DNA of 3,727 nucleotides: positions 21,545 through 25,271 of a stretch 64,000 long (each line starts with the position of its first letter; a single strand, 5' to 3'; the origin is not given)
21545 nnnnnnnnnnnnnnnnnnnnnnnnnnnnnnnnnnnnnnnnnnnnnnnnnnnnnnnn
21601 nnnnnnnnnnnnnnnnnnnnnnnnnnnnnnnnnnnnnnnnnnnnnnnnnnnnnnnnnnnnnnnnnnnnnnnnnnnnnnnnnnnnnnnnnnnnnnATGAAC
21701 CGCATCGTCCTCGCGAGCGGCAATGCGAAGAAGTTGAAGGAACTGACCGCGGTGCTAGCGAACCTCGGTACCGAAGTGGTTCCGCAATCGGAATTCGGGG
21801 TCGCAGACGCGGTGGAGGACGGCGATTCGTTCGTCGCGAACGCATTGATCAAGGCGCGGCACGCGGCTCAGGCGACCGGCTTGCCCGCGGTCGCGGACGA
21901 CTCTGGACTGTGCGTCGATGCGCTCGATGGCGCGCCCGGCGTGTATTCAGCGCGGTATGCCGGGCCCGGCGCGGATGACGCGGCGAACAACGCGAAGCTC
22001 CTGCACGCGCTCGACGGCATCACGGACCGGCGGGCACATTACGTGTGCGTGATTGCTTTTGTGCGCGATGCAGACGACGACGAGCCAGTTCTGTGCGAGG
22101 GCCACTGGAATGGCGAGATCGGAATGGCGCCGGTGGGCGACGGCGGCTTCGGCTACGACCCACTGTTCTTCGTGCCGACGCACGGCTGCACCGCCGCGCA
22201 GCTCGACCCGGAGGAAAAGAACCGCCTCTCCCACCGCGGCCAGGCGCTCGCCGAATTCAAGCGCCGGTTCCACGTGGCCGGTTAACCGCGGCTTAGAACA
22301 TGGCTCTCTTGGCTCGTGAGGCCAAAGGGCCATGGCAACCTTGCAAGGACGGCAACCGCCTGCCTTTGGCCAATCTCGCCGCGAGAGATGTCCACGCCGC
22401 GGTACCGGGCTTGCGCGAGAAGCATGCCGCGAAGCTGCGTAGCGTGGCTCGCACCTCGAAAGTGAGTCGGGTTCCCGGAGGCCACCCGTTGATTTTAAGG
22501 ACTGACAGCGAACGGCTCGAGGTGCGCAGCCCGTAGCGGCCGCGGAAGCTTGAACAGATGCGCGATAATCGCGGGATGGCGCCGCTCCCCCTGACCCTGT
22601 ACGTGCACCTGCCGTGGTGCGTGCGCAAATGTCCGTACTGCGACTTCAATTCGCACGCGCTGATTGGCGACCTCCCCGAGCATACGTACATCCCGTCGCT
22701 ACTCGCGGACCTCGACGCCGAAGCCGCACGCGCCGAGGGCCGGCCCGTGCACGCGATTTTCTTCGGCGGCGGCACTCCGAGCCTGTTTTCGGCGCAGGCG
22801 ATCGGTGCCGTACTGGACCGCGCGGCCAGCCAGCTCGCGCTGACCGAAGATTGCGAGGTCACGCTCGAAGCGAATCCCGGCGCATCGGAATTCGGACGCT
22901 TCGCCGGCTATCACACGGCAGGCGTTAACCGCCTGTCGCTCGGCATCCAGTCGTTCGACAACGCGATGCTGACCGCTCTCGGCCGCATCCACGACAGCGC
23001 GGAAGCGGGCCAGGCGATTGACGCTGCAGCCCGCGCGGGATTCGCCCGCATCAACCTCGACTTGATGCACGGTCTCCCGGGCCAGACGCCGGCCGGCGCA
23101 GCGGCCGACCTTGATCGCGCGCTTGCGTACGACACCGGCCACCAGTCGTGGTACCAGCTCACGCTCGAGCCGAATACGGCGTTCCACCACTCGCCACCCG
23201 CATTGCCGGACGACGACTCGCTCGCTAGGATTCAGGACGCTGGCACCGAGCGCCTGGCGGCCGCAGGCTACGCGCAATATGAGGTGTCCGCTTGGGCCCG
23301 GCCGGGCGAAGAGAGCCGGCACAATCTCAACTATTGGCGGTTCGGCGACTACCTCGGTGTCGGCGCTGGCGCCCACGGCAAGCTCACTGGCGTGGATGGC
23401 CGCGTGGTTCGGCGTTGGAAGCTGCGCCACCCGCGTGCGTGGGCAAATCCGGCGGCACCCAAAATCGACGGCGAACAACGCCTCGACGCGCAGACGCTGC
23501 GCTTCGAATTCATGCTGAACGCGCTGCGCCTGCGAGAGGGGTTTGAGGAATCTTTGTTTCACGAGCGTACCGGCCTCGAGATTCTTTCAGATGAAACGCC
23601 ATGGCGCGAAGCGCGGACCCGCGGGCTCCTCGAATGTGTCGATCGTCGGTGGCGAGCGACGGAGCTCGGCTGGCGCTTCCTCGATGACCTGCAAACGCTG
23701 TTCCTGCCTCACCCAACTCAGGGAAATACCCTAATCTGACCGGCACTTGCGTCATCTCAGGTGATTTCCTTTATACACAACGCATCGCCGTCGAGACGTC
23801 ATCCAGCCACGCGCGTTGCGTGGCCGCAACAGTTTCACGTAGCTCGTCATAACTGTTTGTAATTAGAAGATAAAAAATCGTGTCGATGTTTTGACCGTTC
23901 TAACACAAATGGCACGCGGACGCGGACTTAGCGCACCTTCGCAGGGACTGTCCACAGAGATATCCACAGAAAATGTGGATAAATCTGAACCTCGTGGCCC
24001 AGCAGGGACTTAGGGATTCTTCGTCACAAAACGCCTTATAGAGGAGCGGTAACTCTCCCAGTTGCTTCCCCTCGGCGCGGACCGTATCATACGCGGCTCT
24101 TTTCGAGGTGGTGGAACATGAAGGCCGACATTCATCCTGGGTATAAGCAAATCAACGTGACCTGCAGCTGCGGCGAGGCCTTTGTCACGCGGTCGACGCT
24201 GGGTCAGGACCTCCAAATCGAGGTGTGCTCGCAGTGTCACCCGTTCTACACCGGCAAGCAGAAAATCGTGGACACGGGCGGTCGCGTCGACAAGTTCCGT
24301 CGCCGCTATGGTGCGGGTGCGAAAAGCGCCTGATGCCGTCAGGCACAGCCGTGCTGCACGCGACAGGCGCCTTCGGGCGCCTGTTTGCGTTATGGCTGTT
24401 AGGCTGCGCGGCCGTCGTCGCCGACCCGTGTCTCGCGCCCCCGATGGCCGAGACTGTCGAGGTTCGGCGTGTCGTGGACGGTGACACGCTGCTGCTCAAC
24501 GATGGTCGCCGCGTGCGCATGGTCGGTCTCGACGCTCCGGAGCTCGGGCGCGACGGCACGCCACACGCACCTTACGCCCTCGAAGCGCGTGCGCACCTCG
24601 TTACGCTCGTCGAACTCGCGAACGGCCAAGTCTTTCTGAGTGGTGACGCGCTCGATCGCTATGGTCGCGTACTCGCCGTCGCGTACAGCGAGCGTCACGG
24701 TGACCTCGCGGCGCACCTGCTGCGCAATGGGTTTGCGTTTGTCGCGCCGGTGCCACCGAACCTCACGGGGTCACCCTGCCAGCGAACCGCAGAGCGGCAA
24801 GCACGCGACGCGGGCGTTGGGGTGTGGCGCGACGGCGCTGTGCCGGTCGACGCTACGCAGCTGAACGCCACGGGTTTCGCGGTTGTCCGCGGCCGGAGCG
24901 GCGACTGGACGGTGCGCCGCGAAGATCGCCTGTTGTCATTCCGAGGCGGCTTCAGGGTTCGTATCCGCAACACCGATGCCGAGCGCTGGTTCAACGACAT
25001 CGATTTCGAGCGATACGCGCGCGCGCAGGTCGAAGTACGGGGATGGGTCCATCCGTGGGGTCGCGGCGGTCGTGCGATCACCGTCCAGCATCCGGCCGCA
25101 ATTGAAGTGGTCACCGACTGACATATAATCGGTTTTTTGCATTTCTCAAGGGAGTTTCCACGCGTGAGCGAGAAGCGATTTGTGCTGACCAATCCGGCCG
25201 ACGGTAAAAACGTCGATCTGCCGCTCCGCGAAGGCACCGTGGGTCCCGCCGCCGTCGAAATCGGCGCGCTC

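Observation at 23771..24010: Tight DnaA-box cluster plus a 30% GC tract in the hemW-rpmE spacer (DARS/datA-like site or origin-like element?)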

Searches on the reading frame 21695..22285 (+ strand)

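Call 6: search_protein_families(library=pfam, proteins=[window:21695-22285:+])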
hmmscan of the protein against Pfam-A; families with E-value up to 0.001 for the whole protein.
window:21695-22285:+ (196 aa): 1 family
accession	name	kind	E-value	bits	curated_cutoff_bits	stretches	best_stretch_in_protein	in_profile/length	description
PF01725.21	Ham1p_like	-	1.9e-66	224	22.5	1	4-189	1-184/186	Ham1 family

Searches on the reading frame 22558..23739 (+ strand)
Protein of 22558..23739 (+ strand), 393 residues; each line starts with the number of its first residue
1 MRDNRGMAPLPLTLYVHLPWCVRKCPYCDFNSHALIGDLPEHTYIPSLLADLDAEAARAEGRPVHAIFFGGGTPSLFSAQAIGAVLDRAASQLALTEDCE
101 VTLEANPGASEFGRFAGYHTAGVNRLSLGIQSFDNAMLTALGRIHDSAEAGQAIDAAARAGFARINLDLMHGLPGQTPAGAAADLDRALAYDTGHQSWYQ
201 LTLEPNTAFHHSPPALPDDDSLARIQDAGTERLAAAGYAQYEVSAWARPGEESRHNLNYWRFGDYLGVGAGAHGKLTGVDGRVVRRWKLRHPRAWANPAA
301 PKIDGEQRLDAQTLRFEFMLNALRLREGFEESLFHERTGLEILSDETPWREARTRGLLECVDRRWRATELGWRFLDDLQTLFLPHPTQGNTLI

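Call 6: search_protein_families(library=pfam, proteins=[window:22558-23739:+])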
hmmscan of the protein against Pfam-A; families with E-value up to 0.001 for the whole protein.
window:22558-23739:+ (393 aa): 2 families
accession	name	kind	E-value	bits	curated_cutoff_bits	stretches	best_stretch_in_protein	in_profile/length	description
PF04055.27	Radical_SAM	-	2.8e-21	76.9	29.5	1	15-179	1-157/166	Radical SAM superfamily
PF06969.22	HemN_C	-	2.4e-07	31.2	24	1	309-374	1-67/67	HemN C-terminal domain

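Call 8: find_related_loci(query=window:22558-23739:+, collection=genome_contigs, flank=3000)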
Query window:22558-23739:+ (393 aa) in genome_contigs; peptide patterns used: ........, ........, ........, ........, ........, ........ (x = any residue, [..] = any of these).
600 stretches matched a pattern (row limit reached: there are more); 600 encode a relative of the query (tblastn E <= 1e-3); the best 80 are kept; 80 distinct loci.
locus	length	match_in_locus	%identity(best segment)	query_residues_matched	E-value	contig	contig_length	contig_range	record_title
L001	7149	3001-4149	56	11-393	4e-133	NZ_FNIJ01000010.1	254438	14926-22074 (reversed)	Pseudomonas jinjuensis strain JCM 21621, whole genome shotgun sequence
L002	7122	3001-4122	56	11-384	3e-131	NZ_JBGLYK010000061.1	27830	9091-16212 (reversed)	Pseudomonas sp. Pseusp97 strain CT11-97 NODE_61_length_27830_cov_53.511764, whole genome shotgun sequence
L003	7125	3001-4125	54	7-383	9e-131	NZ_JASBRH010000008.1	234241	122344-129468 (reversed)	Pontibacterium granulatum strain A-1 scaffold_8_length=234242, whole genome shotgun sequence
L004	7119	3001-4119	55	11-383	7e-130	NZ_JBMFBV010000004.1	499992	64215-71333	Pseudomonas sp. P2757 4, whole genome shotgun sequence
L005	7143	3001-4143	55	6-382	4e-129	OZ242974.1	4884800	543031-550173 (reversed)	MAG: Candidatus Thiodiazotropha sp. isolate c44e5f9e-6b63-43a9-822d-80879a7fa0b5 genome assembly, chromosome: 1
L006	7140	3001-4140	58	9-384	7e-129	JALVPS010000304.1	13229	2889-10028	MAG: Gammaproteobacteria bacterium isolate A3_metabat1_scaf2bin.186 A3_NODE_3300_length_13229_cov_5.746451, whole genome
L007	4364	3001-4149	54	11-391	5e-128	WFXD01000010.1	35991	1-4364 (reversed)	MAG: Gammaproteobacteria bacterium isolate S141_33 k151_136965, whole genome shotgun sequence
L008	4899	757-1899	55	7-383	2e-127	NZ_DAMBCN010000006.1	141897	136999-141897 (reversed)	MAG: Stenotrophomonas sp. isolate CTOTU48760 NODE_17_length_141897_cov_8.135545, whole genome shotgun sequence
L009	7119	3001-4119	54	11-383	1e-126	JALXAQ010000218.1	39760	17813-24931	MAG: Thiotrichaceae bacterium isolate T2_metabat2_scaf2bin.004 T2_NODE_645_length_39760_cov_3.785633, whole genome shotg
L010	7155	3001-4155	52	11-383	3e-126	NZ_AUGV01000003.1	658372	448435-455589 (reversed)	Oceanobacter kriegii DSM 6294 G516DRAFT_scaffold00002.2_C, whole genome shotgun sequence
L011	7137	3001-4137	55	6-384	3e-126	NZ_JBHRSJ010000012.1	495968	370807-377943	Azotobacter bryophylli strain KCTC 62195 velvet_auto_105_12, whole genome shotgun sequence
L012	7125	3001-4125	56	11-383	4e-126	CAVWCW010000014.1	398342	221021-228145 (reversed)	MAG: uncultured Gammaproteobacteria bacterium isolate MFD03804.bin.1.42 genome assembly, contig: contig_57010, whole gen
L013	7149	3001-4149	56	2-384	2e-125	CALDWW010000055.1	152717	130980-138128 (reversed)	MAG: uncultured Gammaproteobacteria bacterium isolate N4_Bin_Bin_38_1 genome assembly, contig: c_000000215946, whole gen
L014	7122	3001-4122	55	11-384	2e-125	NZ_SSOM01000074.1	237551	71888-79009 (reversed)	Pseudomonas sp. BN411 1089, whole genome shotgun sequence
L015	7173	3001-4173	54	7-391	4e-125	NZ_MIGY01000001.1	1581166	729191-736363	Xanthomonas arboricola strain CFBP 7645 XarjCFBP764501, whole genome shotgun sequence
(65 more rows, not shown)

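Call 13: find_encoding_contigs(protein=window:22558-23739:+, flank=10000, max_places=6)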
Protein window:22558-23739:+ (393 aa): 2 contigs read that carry it; 1 place shown.
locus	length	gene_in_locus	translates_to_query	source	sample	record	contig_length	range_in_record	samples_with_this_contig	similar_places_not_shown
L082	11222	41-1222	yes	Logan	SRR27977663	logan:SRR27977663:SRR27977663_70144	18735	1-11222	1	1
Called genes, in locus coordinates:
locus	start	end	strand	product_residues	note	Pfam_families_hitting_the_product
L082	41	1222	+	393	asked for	PF04055:Radical_SAM, PF06969:HemN_C (weak)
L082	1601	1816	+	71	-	PF01197:Ribosomal_L31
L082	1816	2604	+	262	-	PF00565:SNase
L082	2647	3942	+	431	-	PF00285:Citrate_synt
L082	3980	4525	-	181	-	-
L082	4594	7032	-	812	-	PF00912:Transgly, PF17092:PCB_OB, PF00905:Transpeptidase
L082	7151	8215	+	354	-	PF11104:PilM_2, PF06723:MreB_Mbl (faint), PF14450:FtsA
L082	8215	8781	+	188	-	PF05137:PilN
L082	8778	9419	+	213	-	PF04350:PilO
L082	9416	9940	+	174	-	PF04351:PilP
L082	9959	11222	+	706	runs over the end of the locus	PF11741:AMIN, PF21305:type_II_gspD_N0 (faint), PF07660:STN, PF03958:Secretin_N, PF00263:Secretin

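Call 66: find_homologous_proteins(query=window:22558-23739:+, max_evalue=1e-60)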
Query window:22558-23739:+ (393 aa): 8000 proteins with E <= 1e-60 among 8000 candidates; the best 120 are listed.
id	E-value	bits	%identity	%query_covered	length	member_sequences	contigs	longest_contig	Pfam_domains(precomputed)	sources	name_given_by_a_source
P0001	1.3e-264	895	100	98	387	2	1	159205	PF04055.28,PF06969.23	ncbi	ncbi:MAG: radical SAM family heme chaperone HemW [Gammaproteobacteria bacterium]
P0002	8.1e-235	797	87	99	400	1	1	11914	PF04055.28,PF06969.23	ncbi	-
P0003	4.1e-231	785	86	99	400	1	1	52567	PF04055.28,PF06969.23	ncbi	-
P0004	5.1e-219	745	86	96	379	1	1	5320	PF04055.28,PF06969.23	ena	-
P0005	2.4e-200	684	77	98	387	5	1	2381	PF04055.28,PF06969.23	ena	-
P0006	3.3e-189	647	76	95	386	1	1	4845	PF04055.28,PF06969.23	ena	-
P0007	6.0e-184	630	74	96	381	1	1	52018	PF04055.28,PF06969.23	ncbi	ncbi:MAG: radical SAM family heme chaperone HemW [Gammaproteobacteria bacterium]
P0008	2.1e-182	625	72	96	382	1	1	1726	PF04055.28,PF06969.23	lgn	-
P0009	8.6e-177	606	68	98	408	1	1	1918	PF04055.28,PF06969.23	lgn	-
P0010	8.3e-172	590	69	95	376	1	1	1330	PF04055.28,PF06969.23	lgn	-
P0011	5.4e-171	587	69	95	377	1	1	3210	PF04055.28,PF06969.23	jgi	jgi:putative oxygen-independent coproporphyrinogen III oxidase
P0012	1.0e-170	586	70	96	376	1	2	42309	PF04055.28,PF06969.23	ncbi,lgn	-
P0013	1.2e-168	579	67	96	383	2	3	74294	PF04055.28,PF06969.23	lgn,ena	-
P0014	6.0e-165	567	66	96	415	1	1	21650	PF04055.28,PF06969.23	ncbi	-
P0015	4.2e-164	564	68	94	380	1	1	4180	PF04055.28,PF06969.23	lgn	-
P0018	1.8e-138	480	60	96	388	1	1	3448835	PF04055.28,PF06969.23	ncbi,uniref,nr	ncbi:radical SAM family heme chaperone HemW [Acidihalobacter ferrooxydans]|uniref:Heme chaperone Hem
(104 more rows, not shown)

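Call 67: find_encoding_contigs(protein=P0003, flank=3000, max_places=1)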
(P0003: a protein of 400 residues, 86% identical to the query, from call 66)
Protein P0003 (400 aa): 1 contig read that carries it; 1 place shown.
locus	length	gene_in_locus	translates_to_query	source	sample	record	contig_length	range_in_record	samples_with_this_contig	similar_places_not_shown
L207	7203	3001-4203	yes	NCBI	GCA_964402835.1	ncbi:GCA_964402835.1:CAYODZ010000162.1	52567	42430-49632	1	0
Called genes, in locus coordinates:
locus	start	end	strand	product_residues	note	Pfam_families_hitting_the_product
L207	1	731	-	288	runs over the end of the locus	PF03755:YicC-like_N, PF08340:YicC-like_C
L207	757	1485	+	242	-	PF00481:PP2C (faint), PF13672:PP2C_2, PF07228:SpoIIE (faint)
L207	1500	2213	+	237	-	PF01138:RNase_PH, PF03725:RNase_PH_C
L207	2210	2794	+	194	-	PF01725:Ham1p_like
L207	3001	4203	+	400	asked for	PF04055:Radical_SAM, PF06969:HemN_C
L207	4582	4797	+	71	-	PF01197:Ribosomal_L31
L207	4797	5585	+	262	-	PF00565:SNase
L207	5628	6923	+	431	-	PF00285:Citrate_synt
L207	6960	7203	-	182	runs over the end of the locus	-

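Call 68: find_encoding_contigs(protein=P0002, flank=3000, max_places=1)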
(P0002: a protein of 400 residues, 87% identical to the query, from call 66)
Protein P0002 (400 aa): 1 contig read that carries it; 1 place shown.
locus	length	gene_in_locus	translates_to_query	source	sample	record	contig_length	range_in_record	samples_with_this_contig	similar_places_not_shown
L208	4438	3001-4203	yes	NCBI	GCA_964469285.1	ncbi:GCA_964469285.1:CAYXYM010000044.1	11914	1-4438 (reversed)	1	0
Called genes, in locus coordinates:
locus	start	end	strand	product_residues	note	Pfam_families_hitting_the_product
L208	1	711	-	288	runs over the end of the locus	PF03755:YicC-like_N, PF08340:YicC-like_C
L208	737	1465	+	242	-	PF00481:PP2C (faint), PF13672:PP2C_2, PF07228:SpoIIE (faint)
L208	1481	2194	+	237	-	PF01138:RNase_PH, PF03725:RNase_PH_C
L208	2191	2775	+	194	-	PF01725:Ham1p_like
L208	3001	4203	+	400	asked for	PF04055:Radical_SAM, PF06969:HemN_C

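Call 69: find_encoding_contigs(protein=P0007, flank=3000, max_places=1)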
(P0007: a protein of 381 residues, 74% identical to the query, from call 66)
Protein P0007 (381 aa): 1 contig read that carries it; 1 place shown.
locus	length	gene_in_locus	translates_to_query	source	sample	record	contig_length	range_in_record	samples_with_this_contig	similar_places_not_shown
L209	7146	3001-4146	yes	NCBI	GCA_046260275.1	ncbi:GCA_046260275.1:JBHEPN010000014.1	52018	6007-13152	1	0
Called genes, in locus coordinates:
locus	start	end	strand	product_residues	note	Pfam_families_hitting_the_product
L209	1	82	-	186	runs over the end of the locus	PF00625:Guanylate_kin, PF13671:AAA_33 (faint)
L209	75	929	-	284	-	PF03755:YicC-like_N, PF08340:YicC-like_C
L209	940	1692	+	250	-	PF00481:PP2C (faint), PF13672:PP2C_2, PF07228:SpoIIE (faint)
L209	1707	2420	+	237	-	PF01138:RNase_PH, PF03725:RNase_PH_C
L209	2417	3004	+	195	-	PF01725:Ham1p_like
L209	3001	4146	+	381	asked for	PF04055:Radical_SAM, PF06969:HemN_C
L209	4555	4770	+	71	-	PF01197:Ribosomal_L31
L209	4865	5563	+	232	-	PF00565:SNase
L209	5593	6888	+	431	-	PF00285:Citrate_synt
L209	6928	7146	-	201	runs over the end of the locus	-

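Call 70: find_encoding_contigs(protein=P0018, flank=3000, max_places=1)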
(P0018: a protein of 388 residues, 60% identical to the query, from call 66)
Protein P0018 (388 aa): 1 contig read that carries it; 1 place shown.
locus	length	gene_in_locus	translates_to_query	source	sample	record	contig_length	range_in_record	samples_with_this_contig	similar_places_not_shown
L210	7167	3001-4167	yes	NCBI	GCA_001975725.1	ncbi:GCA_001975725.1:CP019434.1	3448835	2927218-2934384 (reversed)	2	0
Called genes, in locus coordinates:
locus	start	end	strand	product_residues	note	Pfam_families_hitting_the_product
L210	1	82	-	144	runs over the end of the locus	PF00011:HSP20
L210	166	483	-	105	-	PF09413:DUF2007, PF00641:Zn_ribbon_RanBP (weak), PF24463:DUF7577 (weak)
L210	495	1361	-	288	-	PF03755:YicC-like_N, PF08340:YicC-like_C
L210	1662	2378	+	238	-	PF01138:RNase_PH, PF03725:RNase_PH_C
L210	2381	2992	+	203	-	PF01725:Ham1p_like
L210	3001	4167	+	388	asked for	PF04055:Radical_SAM, PF06969:HemN_C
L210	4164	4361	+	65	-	PF14255:Zn_ribbon_21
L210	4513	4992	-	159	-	-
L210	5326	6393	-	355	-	PF00005:ABC_tran, PF13304:AAA_21 (faint), PF17912:OB_MalK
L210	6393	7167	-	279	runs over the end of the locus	PF00528:BPD_transp_1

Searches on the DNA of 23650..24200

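Call 7: search_rna_families(source=window, start=23650, end=24200, threshold=evalue, max_evalue=10, show_alignments=3)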
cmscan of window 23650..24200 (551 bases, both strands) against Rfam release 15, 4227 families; matches with E-value up to 10: 2.
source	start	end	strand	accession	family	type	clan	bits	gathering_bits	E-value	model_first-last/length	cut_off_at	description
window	23955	23987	-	RF03880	mir-1684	Gene; miRNA;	-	15.5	60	4.1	28-60/87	no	mir-1684 microRNA precursor family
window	23812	23885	-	RF01809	symR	Gene; antitoxin;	-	13.6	61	9.2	1-77/77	no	SymR antitoxin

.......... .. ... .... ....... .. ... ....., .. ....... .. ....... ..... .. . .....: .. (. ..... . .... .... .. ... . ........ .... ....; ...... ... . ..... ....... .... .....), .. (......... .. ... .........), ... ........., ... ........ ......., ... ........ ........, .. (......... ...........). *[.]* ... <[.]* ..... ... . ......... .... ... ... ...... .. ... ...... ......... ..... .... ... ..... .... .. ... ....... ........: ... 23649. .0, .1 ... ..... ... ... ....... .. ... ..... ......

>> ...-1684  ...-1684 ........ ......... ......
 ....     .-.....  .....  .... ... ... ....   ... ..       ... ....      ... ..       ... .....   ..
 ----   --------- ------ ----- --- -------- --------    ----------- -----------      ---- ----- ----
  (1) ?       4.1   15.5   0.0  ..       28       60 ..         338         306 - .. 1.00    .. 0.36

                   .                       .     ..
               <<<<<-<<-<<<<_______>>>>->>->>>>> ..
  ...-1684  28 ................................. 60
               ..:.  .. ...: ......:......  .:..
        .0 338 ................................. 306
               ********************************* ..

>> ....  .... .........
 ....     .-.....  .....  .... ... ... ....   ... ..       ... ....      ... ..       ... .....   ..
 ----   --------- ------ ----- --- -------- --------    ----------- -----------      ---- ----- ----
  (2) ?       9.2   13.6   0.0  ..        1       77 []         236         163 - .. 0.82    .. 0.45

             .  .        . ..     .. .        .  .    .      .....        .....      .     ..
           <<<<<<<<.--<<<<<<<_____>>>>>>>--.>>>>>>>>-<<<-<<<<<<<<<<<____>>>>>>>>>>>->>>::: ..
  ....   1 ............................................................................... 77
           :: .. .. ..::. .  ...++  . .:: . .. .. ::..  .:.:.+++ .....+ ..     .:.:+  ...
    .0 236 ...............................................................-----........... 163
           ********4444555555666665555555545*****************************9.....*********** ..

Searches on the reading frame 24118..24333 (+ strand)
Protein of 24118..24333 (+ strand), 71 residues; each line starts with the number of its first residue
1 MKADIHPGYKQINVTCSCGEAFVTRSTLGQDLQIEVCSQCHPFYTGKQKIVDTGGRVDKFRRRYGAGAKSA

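Call 6: search_protein_families(library=pfam, proteins=[window:24118-24333:+])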
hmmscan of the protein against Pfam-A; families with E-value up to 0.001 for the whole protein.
window:24118-24333:+ (71 aa): 1 family
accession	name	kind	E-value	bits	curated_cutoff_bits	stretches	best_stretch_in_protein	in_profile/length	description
PF01197.23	Ribosomal_L31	-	1.6e-33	115.1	27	1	1-65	1-65/65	Ribosomal protein L31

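Call 73: find_homologous_proteins(query=window:24118-24333:+, max_evalue=1e-10)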
Query window:24118-24333:+ (71 aa): 7827 proteins with E <= 1e-10 among 8000 candidates; the best 120 are listed.
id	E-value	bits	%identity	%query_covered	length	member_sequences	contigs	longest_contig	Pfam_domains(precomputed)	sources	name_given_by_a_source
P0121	2.6e-40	152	96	100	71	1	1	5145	PF01197.24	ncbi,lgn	-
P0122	3.6e-40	152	94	100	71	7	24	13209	PF01197.24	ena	-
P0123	1.3e-38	147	90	100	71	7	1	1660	PF01197.24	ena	-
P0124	5.6e-36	139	89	92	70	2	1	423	PF01197.24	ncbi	-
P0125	3.0e-35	136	86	100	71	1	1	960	PF01197.24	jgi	jgi:large subunit ribosomal protein L31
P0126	5.5e-35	136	82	100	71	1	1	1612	PF01197.24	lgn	-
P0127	5.5e-35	135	82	100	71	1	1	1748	PF01197.24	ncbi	-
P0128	9.9e-35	135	83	100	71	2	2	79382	PF01197.24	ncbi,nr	ncbi:MAG: 50S ribosomal protein L31 [Xanthomonadaceae bacterium]|nr:50S ribosomal protein L31 [Xanth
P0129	1.8e-34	134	86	97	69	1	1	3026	PF01197.24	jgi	jgi:large subunit ribosomal protein L31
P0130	2.9e-34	133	83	100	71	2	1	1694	PF01197.24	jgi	-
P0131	4.0e-34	133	82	100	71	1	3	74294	PF01197.24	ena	-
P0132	5.2e-34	132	83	100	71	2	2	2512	PF01197.24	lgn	-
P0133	1.5e-33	131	80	100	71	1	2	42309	PF01197.24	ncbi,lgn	-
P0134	2.0e-33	131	79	100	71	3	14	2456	PF01197.24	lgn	-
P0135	2.4e-33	130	82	100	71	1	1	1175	PF01197.24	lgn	-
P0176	6.7e-32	126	82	96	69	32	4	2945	PF01197.24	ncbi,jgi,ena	ncbi:MAG: 50S ribosomal protein L31 [Steroidobacteraceae bacterium]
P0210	1.4e-31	125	78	92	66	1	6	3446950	PF01197.24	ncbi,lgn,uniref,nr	ncbi:50S ribosomal protein L31 [Solemya pervernicosa gill symbiont]|uniref:Large ribosomal subunit p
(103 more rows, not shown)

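Call 74: find_encoding_contigs(protein=P0210, flank=4000, max_places=3)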
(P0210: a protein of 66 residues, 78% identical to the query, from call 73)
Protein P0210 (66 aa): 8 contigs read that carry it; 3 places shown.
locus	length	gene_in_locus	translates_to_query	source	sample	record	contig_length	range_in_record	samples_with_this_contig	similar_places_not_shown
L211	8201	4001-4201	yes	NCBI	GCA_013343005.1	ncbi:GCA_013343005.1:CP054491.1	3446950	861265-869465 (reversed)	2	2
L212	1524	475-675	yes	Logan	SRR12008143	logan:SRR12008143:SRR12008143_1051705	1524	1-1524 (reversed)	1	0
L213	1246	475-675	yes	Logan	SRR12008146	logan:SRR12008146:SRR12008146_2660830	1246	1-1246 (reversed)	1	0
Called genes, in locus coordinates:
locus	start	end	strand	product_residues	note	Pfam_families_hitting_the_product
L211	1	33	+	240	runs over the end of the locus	PF01138:RNase_PH, PF03725:RNase_PH_C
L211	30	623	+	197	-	PF01725:Ham1p_like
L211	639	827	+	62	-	-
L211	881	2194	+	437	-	PF01136:Peptidase_U32, PF16325:Peptidase_U32_C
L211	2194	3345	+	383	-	PF04055:Radical_SAM, PF06969:HemN_C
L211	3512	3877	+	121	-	PF11333:DUF3135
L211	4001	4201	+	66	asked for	PF01197:Ribosomal_L31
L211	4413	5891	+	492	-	PF01435:Peptidase_M48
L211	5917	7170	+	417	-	PF00390:malic, PF03949:Malic_M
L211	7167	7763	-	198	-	-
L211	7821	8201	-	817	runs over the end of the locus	PF00912:Transgly, PF17092:PCB_OB, PF00905:Transpeptidase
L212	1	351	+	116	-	?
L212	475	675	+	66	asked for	PF01197:Ribosomal_L31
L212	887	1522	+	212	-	?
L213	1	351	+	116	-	?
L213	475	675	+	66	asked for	PF01197:Ribosomal_L31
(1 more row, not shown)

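Call 75: find_encoding_contigs(protein=P0176, flank=4000, max_places=2)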
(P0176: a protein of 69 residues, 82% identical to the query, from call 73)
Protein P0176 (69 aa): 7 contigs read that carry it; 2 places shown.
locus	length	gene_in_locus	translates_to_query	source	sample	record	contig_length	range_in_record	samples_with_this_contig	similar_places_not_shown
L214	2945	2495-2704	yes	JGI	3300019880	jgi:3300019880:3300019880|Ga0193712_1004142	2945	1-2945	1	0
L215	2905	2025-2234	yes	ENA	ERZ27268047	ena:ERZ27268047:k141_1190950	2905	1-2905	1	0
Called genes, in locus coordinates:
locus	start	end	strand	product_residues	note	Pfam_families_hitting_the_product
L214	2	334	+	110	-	?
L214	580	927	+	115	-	PF01725:Ham1p_like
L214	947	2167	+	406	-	PF04055:Radical_SAM, PF06969:HemN_C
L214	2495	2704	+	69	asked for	PF01197:Ribosomal_L31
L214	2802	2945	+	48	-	?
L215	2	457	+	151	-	?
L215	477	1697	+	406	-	PF04055:Radical_SAM, PF06969:HemN_C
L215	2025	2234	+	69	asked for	PF01197:Ribosomal_L31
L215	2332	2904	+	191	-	?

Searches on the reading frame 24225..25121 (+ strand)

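Call 6: search_protein_families(library=pfam, proteins=[window:24225-25121:+])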
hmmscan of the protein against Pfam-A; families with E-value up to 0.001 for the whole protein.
window:24225-25121:+ (298 aa): 1 family
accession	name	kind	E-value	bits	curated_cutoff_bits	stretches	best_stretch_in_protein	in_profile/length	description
PF00565.23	SNase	-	4e-15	56.6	21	1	96-202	1-106/107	Staphylococcal nuclease homologue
